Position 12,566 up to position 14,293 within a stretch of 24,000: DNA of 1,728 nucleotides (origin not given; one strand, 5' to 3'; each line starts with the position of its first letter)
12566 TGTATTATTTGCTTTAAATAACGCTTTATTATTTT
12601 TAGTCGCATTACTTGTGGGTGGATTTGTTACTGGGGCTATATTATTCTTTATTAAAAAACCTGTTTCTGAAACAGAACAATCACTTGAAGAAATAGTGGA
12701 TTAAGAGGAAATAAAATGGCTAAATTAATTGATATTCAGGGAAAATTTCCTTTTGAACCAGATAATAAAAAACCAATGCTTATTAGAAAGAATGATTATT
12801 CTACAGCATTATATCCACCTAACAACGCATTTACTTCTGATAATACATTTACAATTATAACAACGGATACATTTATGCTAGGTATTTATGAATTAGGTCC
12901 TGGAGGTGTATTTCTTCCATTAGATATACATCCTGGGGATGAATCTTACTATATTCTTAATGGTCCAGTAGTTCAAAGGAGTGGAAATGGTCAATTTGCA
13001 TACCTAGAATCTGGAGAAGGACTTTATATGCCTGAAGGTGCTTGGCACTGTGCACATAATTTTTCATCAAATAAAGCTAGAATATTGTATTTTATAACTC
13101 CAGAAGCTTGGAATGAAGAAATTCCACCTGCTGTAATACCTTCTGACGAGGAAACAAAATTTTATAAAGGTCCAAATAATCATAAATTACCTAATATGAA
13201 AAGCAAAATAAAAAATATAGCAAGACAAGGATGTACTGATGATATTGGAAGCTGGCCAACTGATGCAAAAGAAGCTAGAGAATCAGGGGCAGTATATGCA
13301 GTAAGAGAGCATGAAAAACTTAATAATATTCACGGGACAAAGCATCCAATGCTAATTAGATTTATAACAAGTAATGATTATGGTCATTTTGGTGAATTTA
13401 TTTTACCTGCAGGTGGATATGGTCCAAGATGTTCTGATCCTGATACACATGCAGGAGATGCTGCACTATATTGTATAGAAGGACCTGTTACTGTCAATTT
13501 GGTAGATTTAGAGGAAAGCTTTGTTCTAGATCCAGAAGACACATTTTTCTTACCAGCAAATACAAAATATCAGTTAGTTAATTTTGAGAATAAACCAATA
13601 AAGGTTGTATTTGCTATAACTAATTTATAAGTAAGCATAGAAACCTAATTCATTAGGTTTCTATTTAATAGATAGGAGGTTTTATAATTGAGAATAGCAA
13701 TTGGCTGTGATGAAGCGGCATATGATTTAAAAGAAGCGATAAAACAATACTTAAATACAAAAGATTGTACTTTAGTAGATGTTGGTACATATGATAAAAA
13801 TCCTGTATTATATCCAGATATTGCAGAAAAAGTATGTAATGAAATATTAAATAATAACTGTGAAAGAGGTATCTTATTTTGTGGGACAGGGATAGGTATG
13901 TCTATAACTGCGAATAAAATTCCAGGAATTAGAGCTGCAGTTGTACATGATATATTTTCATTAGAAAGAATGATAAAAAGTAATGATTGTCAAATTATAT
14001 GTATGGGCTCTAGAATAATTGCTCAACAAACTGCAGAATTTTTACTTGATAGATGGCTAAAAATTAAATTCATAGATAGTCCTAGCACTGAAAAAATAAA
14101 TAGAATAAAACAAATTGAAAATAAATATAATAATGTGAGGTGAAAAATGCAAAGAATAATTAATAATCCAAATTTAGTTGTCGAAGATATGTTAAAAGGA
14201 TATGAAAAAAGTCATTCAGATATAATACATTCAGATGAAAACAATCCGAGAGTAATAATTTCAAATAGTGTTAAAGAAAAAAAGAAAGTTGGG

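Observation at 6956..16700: PRD-regulated fructose-family PTS operon with a non-canonical enzyme set: candidate undescribed rare-sugar pathway in which DhaK/DhaL is the only kinase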

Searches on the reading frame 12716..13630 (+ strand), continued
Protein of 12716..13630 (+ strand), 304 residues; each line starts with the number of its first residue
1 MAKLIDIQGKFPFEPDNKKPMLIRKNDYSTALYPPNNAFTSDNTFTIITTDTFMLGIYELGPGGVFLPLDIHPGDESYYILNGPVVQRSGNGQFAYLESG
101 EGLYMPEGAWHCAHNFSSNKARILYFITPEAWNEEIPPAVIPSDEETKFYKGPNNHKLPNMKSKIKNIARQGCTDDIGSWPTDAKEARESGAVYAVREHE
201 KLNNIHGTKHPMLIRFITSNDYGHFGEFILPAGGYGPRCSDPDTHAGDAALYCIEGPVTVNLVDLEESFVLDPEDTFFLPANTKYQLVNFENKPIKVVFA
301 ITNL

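Call 76: search_protein_families(library=ncbifam, max_evalue=1e-8, proteins=[L077:88-873:+, L077:879-2093:+, L077:2110-3132:+, L077:3116-3703:+, L077:3696-4334:+, L077:5273-6292:+, L077:6353-7261:+, L076:10919-12241:+, L076:3418-5547:+, L077:11337-12413:+])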
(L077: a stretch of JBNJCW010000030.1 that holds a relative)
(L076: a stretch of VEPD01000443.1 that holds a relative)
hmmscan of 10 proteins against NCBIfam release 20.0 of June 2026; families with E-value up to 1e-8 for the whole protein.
L077:88-873:+ (261 aa): 215 families (the best 25 are shown)
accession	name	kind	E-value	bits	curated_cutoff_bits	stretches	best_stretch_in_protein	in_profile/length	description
NF005559.1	PRK07231.1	subfamily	4.2e-66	223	215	1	2-246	1-247/249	glucose 1-dehydrogenase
NF009384.0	PRK12743.1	equivalog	4.6e-65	219.4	264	1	4-252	5-253/258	SDR family oxidoreductase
TIGR01830.1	3oxo_ACP_reduc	equivalog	3.5e-64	216.8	297.75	1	8-245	1-237/239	3-oxoacyl-[acyl-carrier-protein] reductase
NF006493.1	PRK08936.1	subfamily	4.1e-63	213.1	420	1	3-250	5-254/261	glucose-1-dehydrogenase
NF009466.0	PRK12826.1-2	subfamily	7.1e-61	205.8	222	1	4-247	2-245/248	3-oxoacyl-ACP reductase FabG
NF053807.1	RhamDHLra1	equivalog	1.2e-60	205.3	400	1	3-245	2-246/252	L-rhamnose 1-dehydrogenase Lra1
NF004198.0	PRK05653.1-3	equivalog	4e-60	203.3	296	1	3-246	5-246/248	3-oxoacyl-ACP reductase FabG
NF004791.0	PRK06138.1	equivalog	4.7e-59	199.7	312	1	1-247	1-250/252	SDR family oxidoreductase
NF004197.0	PRK05653.1-1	equivalog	4.5e-57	193.5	332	1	2-245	4-245/249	3-oxoacyl-ACP reductase FabG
NF005309.0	PRK06841.1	subfamily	3e-56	190.8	286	1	2-247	12-253/255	GolD/DthD family dehydrogenase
NF004199.0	PRK05653.1-4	equivalog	4.9e-56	190.1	301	1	1-245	1-244/247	3-oxoacyl-ACP reductase FabG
NF052558.1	MBtsdlDhBudC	equivalog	6.5e-56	189.7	270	1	5-247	3-242/250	meso-2,3-butanediol dehydrogenase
NF004818.0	PRK06172.1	equivalog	1.1e-54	185.5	336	1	1-247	3-251/253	SDR family oxidoreductase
NF005390.0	PRK06935.1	equivalog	6.5e-54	183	369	1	2-245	12-254/258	2-dehydro-3-deoxy-D-gluconate 5-dehydrogenase KduD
NF004200.0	PRK05653.1-5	equivalog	1.5e-53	181.9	273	1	6-245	3-240/242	3-oxoacyl-ACP reductase FabG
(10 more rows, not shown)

L077:879-2093:+ (404 aa): 2 families
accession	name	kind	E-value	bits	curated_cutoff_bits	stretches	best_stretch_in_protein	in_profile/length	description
NF047819.1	ThrnKinDtnkGamma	equivalog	3.6e-48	164.5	450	1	3-290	2-286/422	D-threonate kinase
NF043035.1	OxoTetrKin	equivalog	4e-21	75.4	350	1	6-278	4-288/418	3-oxo-tetronate kinase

L077:2110-3132:+ (340 aa): 7 families
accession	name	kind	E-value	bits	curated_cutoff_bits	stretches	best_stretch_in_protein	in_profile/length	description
NF002992.0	PRK03743.1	equivalog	2.7e-107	358.8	470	1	1-325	2-326/333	4-hydroxythreonine-4-phosphate dehydrogenase PdxA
TIGR00557.1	pdxA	equivalog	5.4e-92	308.6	290.35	1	6-326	2-319/320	4-hydroxythreonine-4-phosphate dehydrogenase PdxA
NF002891.0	PRK03371.1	equivalog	2.3e-80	270.3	583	1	5-326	4-325/326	D-threonate 4-phosphate dehydrogenase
NF003699.0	PRK05312.1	equivalog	8.4e-75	252.2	378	1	4-329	5-335/340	4-hydroxythreonine-4-phosphate dehydrogenase PdxA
NF002744.0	PRK02746.1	equivalog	1.1e-65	222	425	1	3-327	9-340/346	4-hydroxythreonine-4-phosphate dehydrogenase PdxA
NF002520.0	PRK01909.1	equivalog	4.2e-64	216.9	476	1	3-327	5-323/329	4-hydroxythreonine-4-phosphate dehydrogenase PdxA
NF003040.0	PRK03946.1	equivalog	9.9e-49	166.4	376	1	6-326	4-303/307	4-hydroxythreonine-4-phosphate dehydrogenase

L077:3116-3703:+ (195 aa): 24 families
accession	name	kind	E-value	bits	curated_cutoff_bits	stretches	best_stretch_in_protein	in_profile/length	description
NF040649.1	FucA_Meth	equivalog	8.6e-34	117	250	1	6-191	3-178/179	L-fuculose phosphate aldolase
NF006208.0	PRK08333.1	equivalog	1e-33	116.6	267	1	2-189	2-183/189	aldolase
NF043034.1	OxoTetrPhDc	equivalog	1.3e-28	100.2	250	1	4-191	4-190/205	3-oxo-tetronate 4-phosphate decarboxylase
NF005302.0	PRK06833.1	equivalog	3.1e-28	98.7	264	1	2-193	3-190/214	L-fuculose-phosphate aldolase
NF005123.0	PRK06557.1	subfamily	1.6e-24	86.8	251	1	1-193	8-199/223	L-ribulose-5-phosphate 4-epimerase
NF004527.0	PRK05874.1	equivalog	4.7e-24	85.1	308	1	6-194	8-194/218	L-fuculose-phosphate aldolase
NF006413.0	PRK08660.1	equivalog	3.7e-23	82.3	203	1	6-190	3-178/184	aldolase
NF005984.0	PRK08087.1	subfamily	8.7e-23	81.2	264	1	6-184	7-179/215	L-fuculose-phosphate aldolase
NF053831.1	RU1PAldHalo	equivalog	7.1e-21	74.6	300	1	19-193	17-186/208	ribulose-1-phosphate aldolase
TIGR01086.1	fucA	equivalog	2.3e-19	70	400.25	1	21-179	21-173/214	L-fuculose-phosphate aldolase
TIGR03328.1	salvage_mtnB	equivalog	9.9e-19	67.6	137.05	1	10-169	2-171/194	methylthioribulose 1-phosphate dehydratase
NF004979.0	PRK06357.1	equivalog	2.5e-18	66.2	216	1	3-187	4-196/221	hypothetical protein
NF006672.0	PRK09220.1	equivalog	4e-16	59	226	1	4-105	10-110/209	methylthioribulose 1-phosphate dehydratase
NF005484.0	PRK07090.1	equivalog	1.8e-14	53.7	261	1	10-193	36-217/260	aldolase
NF005244.0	PRK06754.1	equivalog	3.5e-14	52.5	281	1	13-98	15-101/214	methylthioribulose 1-phosphate dehydratase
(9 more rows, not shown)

L077:3696-4334:+ (212 aa): 1 family
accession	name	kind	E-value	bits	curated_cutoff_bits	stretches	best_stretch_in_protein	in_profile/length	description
TIGR03035.1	trp_arylform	equivalog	9.3e-31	107.4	223.05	1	6-208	2-202/206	arylformamidase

L077:5273-6292:+ (339 aa): 18 families
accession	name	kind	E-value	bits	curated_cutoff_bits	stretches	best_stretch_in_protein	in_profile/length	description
NF047341.1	lactose_RbsR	equivalog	7.4e-72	242.4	382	1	3-338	1-330/331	ribose utilization transcriptional repressor RbsR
TIGR01481.1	ccpA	equivalog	4.9e-56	190.5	442.35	1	4-335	2-328/330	catabolite control protein A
NF007979.0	PRK10703.1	equivalog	1.4e-55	188.8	501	1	9-338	6-333/341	HTH-type transcriptional repressor PurR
NF008269.0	PRK11041.1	equivalog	8.9e-53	179.5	436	1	10-337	15-338/342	DNA-binding transcriptional regulator CytR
NF007743.0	PRK10423.1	equivalog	1.1e-45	156.2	531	1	10-335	7-329/330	ribose operon transcriptional repressor RbsR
NF052440.1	TransRegGNTRPSEAE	equivalog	9.8e-44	149.8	400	1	6-321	7-319/333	HTH-type transcriptional regulator GntR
NF008002.0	PRK10727.1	equivalog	1e-40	139.9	557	1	9-337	6-330/341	HTH-type transcriptional regulator GalR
NF007706.0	PRK10401.1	equivalog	5.9e-40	137.6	555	1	7-337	4-330/346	HTH-type transcriptional regulator GalS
NF007075.0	PRK09526.1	subfamily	6.4e-38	130.6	340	1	3-337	4-332/358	LacI family DNA-binding transcriptional regulator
NF051853.1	TransRegUriRCory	equivalog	4.4e-34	118.1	550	1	10-333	6-321/327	transcriptional regulator UriR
NF007449.0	PRK10014.1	subfamily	1.3e-31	109.9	310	1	2-333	4-341/342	Mal regulon transcriptional regulator MalI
TIGR02417.1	fruct_sucro_rep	subfamily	1.5e-31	109.9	389.55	1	10-319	5-313/327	D-fructose-responsive transcription factor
NF047913.1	TransRegIdnR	equivalog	2.1e-31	109.4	500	1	4-319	5-315/331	DNA-binding transcriptional regulator IdnR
NF008452.0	PRK11303.1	equivalog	3.4e-31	108.6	385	1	10-314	6-309/332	catabolite repressor/activator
TIGR02405.1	trehalos_R_Ecol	equivalog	1.2e-21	77.4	357.35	1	5-316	2-299/311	trehalose operon repressor TreR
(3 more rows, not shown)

L077:6353-7261:+ (302 aa): 1 family
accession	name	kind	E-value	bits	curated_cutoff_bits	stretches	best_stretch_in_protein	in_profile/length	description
NF052227.1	TTE1925Mutarot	equivalog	2.2e-90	302.8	550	1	5-281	4-278/298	TTE1925 family mutarotase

L076:10919-12241:+ (440 aa): 8 families
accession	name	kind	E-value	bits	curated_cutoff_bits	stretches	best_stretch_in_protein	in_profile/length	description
NF008687.0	PRK11706.1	equivalog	4e-61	206.8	375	1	26-312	6-297/375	dTDP-4-amino-4,6-dideoxygalactose transaminase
TIGR03588.1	PseC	equivalog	5.1e-61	206.7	423.5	1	29-357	9-339/380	UDP-4-amino-4,6-dideoxy-N-acetyl-beta-L-altrosamine transaminase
TIGR04181.1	NHT_00031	hypoth_equivalog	2.5e-59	201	420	1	25-313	4-304/359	LegC family aminotransferase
NF008658.2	PRK11658.1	equivalog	1.2e-56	192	631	1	27-319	10-305/379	UDP-4-amino-4-deoxy-L-arabinose aminotransferase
TIGR02379.1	ECA_wecE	subfamily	6.8e-54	183.1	434.85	1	25-311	5-297/376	dTDP-4-amino-4,6-dideoxy-D-glucose transaminase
NF011936.0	PRK15407.1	equivalog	2.5e-46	158.3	423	1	32-230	47-251/440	lipopolysaccharide biosynthesis protein RfbH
TIGR04427.1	PLP_DesI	equivalog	7.8e-42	143.7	650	1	48-347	48-333/390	dTDP-4-dehydro-6-deoxyglucose aminotransferase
TIGR01977.1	am_tr_V_EF2568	hypoth_equivalog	8e-12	44.8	377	1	73-212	68-211/376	cysteine desulfurase family protein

L076:3418-5547:+ (709 aa): 0 families

L077:11337-12413:+ (358 aa): 7 families
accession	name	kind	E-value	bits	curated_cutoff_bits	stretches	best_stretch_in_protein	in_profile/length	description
NF041827.1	YtfQ_transport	equivalog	2.7e-30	105.4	510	1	50-322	23-287/320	galactofuranose ABC transporter, galactofuranose-binding protein YtfQ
NF007936.0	PRK10653.1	equivalog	1.3e-20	73.9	337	1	67-329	40-285/295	ribose ABC transporter substrate-binding protein RbsB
NF011924.1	PRK15395.1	equivalog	8.3e-19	67.8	420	1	51-324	24-299/329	galactose/glucose ABC transporter substrate-binding protein MglB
NF040907.2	ChvE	equivalog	5.5e-18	65.3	460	1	73-328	18-281/324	multiple monosaccharide ABC transporter substrate-binding protein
TIGR02634.1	xylF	equivalog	3.1e-16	59.9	389.55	0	229-326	164-260/302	D-xylose ABC transporter substrate-binding protein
NF007254.0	PRK09701.1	equivalog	5.9e-15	55.2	335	1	190-317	161-283/311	D-allose transporter substrate-binding protein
NF007680.0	PRK10355.1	equivalog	3.4e-12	46.2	504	1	77-325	49-286/331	D-xylose ABC transporter substrate-binding protein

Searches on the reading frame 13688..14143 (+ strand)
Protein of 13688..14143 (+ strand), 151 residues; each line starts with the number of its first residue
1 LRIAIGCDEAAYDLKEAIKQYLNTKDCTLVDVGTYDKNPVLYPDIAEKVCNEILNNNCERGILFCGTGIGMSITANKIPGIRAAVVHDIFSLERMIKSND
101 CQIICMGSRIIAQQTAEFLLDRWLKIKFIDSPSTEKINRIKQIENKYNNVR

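Call 3: search_protein_families(library=pfam, proteins=[window:13688-14143:+])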
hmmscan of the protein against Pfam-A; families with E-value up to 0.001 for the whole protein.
window:13688-14143:+ (151 aa): 1 family
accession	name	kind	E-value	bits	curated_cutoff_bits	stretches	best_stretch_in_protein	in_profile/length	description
PF02502.23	LacAB_rpiB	-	6.1e-48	162.7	24.7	1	3-140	1-138/138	Ribose/Galactose Isomerase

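Call 4: search_protein_families(library=ncbifam, proteins=[window:13688-14143:+])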
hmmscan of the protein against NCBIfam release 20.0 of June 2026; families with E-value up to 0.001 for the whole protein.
window:13688-14143:+ (151 aa): 11 families
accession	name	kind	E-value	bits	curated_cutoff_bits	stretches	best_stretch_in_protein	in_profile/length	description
NF004051.0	PRK05571.1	subfamily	2.2e-48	163.8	135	1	1-145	2-147/149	ribose-5-phosphate isomerase B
NF051858.1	EryPhIsonDerIRhiz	equivalog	1.3e-41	142.2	240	1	1-147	1-150/150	D-erythrulose-4-phosphate isomerase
TIGR00689.1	rpiB_lacA_lacB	subfamily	5.8e-39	133.3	88.3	1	3-145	1-144/145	RpiB/LacA/LacB family sugar-phosphate isomerase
TIGR01120.1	rpiB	equivalog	6.5e-38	129.9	138.65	1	2-144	1-143/143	ribose 5-phosphate isomerase B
TIGR02133.1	RPI_actino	equivalog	1.4e-35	122.4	168.2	1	1-144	1-146/148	ribose-5-phosphate isomerase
NF006381.0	PRK08622.1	equivalog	3.2e-32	111.7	234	1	1-148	1-149/171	galactose-6-phosphate isomerase subunit LacB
TIGR01119.1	lacB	equivalog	1.9e-25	89.5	312.55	1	1-146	1-147/171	galactose-6-phosphate isomerase subunit LacB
NF009258.0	PRK12615.1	equivalog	6.4e-23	81.5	325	1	1-148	1-149/171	galactose-6-phosphate isomerase subunit LacB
NF006380.0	PRK08621.1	equivalog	8.7e-21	74.8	164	1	1-128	1-126/142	galactose-6-phosphate isomerase subunit LacA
TIGR01118.1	lacA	equivalog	8.6e-13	48.6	181.1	1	1-128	1-126/141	galactose-6-phosphate isomerase subunit LacA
NF009257.0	PRK12613.1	equivalog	4e-11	43.2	243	1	1-119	1-116/141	galactose-6-phosphate isomerase subunit LacA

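Call 58: search_solved_structures(query=window:13688-14143:+, max_evalue=1e-15)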
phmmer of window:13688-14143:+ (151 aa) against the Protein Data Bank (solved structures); distinct sequences matched with E-value up to 1e-15: 18.
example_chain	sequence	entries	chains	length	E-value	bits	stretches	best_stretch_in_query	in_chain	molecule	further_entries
3qd5_A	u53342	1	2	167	8.3e-33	116.6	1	1-149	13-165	putative ribose-5-phosphate isomerase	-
3he8_A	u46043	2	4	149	1e-32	116.3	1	1-148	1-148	Ribose-5-phosphate isomerase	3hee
3sdw_A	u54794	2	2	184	1.2e-32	116.1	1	1-149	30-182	ribose 5-phosphate isomerase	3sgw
3ph3_A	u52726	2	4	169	1.7e-32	115.6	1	1-148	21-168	Ribose-5-phosphate isomerase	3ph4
1o1x_A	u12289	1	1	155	5.7e-27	97.6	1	2-141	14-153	ribose-5-phosphate isomerase RpiB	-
5ifz_A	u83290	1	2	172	1.8e-26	96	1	1-149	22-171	Ribose 5-phosphate isomerase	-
2vvr_A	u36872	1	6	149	1.7e-25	92.8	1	2-147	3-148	RIBOSE-5-PHOSPHATE ISOMERASE B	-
1nn4_A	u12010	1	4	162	4.4e-25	91.5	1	2-147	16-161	Ribose 5-phosphate isomerase B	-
6fxw_A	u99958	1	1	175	7.1e-23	84.3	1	2-143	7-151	Putative ribose 5-phosphate isomerase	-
3k7o_A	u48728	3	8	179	1.2e-21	80.4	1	2-144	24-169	Ribose 5-phosphate isomerase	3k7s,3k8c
6fxs_A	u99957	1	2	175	3.3e-21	79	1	2-148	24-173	Ribose 5-phosphate isomerase, putative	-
3m1p_A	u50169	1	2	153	1.5e-20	76.8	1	2-143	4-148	Ribose 5-phosphate isomerase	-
6fxl_A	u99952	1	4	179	1.7e-20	76.6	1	2-145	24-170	Ribose 5-phosphate isomerase, putative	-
3k7p_A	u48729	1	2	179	2.2e-20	76.2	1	2-144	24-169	Ribose 5-phosphate isomerase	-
3s5p_A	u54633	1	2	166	1.3e-18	70.6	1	1-143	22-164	Ribose 5-phosphate isomerase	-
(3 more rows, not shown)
